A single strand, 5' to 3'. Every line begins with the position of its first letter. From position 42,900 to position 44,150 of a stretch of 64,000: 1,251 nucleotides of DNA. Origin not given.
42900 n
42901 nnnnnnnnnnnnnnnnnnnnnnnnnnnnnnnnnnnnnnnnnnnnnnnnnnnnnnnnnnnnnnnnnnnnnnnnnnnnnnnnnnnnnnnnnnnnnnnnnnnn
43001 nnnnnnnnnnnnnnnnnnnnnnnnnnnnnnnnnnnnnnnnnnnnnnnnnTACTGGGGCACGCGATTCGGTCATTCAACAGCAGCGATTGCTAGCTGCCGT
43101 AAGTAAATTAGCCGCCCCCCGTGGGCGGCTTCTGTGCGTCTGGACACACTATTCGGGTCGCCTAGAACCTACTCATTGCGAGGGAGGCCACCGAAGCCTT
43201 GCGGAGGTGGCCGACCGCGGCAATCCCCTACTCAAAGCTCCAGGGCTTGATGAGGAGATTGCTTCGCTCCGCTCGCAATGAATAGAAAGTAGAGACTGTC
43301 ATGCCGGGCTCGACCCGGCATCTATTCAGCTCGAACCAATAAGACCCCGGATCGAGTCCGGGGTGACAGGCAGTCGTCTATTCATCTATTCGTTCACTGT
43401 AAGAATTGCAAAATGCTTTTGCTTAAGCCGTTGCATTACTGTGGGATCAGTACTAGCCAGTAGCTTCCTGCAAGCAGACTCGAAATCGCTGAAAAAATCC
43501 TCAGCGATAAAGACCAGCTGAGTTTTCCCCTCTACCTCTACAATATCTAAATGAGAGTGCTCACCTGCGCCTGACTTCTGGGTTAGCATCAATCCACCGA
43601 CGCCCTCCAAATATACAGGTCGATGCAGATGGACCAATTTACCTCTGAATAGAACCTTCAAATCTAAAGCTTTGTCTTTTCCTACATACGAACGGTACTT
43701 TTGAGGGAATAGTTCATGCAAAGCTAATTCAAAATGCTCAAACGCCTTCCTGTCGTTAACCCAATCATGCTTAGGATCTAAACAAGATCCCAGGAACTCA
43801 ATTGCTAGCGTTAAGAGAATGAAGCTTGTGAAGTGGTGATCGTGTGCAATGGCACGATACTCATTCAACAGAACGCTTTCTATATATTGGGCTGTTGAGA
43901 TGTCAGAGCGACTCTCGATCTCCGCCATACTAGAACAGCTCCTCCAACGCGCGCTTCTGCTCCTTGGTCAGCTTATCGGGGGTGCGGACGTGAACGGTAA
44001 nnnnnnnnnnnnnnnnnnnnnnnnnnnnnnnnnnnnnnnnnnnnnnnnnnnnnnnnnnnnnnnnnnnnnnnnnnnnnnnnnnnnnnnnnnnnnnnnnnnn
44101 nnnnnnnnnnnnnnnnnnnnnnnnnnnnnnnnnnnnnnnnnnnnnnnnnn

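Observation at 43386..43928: Low-GC foreign gene grafted onto the 3' end of the dnaK-dnaJ operon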

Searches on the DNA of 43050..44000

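Call 54: search_rna_families(source=window, start=43050, end=44000, threshold=evalue, max_evalue=1)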
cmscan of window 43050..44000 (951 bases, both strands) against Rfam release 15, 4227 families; matches with E-value up to 1: 0.
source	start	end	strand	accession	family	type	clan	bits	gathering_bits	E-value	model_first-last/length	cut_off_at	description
